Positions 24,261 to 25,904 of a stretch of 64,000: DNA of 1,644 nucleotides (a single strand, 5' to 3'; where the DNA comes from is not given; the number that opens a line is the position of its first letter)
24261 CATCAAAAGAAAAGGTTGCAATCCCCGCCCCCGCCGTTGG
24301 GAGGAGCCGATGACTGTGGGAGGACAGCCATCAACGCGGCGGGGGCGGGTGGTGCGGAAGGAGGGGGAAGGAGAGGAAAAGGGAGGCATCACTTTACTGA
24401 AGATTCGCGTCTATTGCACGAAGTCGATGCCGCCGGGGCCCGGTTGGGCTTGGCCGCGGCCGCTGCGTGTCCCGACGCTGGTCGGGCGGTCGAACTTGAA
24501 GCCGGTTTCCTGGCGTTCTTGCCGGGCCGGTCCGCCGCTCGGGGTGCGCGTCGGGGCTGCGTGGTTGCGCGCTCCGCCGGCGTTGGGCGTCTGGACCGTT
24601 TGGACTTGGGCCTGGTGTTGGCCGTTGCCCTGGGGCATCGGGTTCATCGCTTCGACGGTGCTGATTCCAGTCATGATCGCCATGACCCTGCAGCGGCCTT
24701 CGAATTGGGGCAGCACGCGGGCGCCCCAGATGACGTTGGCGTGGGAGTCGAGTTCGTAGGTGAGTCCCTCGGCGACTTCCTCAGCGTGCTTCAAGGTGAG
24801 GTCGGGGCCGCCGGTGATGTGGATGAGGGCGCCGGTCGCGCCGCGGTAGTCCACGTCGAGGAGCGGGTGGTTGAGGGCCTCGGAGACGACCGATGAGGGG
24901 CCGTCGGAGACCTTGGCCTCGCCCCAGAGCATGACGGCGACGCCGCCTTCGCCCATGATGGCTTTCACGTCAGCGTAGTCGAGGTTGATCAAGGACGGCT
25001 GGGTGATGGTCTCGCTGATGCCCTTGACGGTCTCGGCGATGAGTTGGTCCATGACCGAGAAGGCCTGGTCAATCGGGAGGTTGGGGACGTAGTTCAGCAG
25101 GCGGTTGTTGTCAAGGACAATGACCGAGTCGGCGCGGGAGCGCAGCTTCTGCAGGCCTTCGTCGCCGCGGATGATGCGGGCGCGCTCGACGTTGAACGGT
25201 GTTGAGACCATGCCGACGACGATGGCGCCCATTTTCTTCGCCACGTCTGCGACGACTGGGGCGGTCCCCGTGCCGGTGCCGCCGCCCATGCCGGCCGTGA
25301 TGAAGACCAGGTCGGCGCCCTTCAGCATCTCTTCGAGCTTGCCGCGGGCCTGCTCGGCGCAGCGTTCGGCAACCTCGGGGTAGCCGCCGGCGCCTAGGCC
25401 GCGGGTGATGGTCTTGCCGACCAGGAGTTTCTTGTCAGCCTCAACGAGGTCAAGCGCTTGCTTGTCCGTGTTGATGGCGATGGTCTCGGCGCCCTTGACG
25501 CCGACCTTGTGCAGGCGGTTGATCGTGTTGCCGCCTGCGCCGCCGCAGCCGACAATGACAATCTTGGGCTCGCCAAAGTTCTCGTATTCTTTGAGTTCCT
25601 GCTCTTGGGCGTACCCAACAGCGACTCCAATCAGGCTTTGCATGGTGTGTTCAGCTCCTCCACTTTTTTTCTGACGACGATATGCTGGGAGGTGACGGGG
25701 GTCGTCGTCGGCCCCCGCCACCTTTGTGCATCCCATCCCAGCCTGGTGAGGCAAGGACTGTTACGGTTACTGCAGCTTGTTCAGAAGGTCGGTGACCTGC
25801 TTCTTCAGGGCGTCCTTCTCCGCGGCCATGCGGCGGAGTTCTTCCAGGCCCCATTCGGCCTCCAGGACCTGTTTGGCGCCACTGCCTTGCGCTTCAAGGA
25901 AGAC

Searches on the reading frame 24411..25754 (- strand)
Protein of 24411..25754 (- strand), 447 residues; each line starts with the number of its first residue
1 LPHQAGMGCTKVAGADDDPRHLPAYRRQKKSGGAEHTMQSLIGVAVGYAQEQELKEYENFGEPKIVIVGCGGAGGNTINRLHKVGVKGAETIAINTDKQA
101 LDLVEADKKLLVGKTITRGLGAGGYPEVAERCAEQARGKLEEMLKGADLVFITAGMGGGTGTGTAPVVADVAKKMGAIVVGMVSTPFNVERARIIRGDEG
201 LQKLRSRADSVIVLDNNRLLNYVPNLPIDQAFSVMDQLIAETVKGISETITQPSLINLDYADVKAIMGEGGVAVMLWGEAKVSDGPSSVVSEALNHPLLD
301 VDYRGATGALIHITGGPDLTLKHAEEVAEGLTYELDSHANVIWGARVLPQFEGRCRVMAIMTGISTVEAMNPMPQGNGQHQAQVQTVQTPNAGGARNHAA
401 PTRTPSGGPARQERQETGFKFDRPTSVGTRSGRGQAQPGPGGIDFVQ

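Call 18: search_protein_families(library=pfam, proteins=[window:24411-25754:-], max_evalue=0.0001)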
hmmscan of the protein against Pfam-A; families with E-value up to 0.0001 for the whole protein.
window:24411-25754:- (447 aa): 2 families
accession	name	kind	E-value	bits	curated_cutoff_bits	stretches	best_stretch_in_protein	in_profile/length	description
PF00091.31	Tubulin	-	6e-43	147.8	33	1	64-222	1-188/190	Tubulin/FtsZ family, GTPase domain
PF12327.13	FtsZ_C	-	9.9e-30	103.1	27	1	271-364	1-94/95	FtsZ family, C-terminal domain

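Call 40: find_homologous_proteins(query=window:24411-25754:-, max_evalue=1e-30)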
Query window:24411-25754:- (447 aa): 7963 proteins with E <= 1e-30 among 8000 candidates; the best 120 are listed.
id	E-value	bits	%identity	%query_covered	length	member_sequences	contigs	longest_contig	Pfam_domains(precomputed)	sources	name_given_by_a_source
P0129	1.6e-245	833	95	92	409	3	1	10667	PF00091.32,PF12327.14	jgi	-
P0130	1.0e-214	732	86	92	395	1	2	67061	PF00091.32,PF12327.14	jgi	jgi:cell division protein FtsZ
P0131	1.8e-211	721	85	92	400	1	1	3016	PF00091.32,PF12327.14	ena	-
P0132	4.4e-210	717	85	92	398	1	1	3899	PF00091.32,PF12327.14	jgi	jgi:cell division protein FtsZ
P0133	4.7e-209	713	84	92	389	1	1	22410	PF00091.32,PF12327.14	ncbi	ncbi:MAG: cell division protein FtsZ [Thermoplasmatota archaeon]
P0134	4.8e-206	703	84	92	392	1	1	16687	PF00091.32,PF12327.14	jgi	jgi:cell division protein FtsZ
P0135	3.5e-205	700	83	92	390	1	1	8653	PF00091.32,PF12327.14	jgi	jgi:cell division protein FtsZ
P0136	5.0e-205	700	82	92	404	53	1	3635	PF00091.32,PF12327.14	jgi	jgi:cell division protein FtsZ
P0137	8.6e-205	699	83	92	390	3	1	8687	PF00091.32,PF12327.14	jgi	jgi:cell division protein FtsZ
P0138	3.0e-203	694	82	92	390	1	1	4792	PF00091.32,PF12327.14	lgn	-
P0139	6.8e-202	690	94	76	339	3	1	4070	PF00091.32,PF12327.14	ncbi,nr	ncbi:MAG TPA: cell division protein FtsZ, partial [Candidatus Thermoplasmatota archaeon]|nr:cell div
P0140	1.1e-199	682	81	92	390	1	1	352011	PF00091.32,PF12327.14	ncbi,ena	ncbi:MAG: cell division protein FtsZ [Candidatus Thermoplasmatota archaeon]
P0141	4.5e-199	680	80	92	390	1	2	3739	PF00091.32,PF12327.14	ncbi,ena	-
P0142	9.6e-196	669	79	92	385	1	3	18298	PF00091.32,PF12327.14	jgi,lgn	jgi:cell division protein FtsZ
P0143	1.5e-195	669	77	92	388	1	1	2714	PF00091.32,PF12327.14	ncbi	-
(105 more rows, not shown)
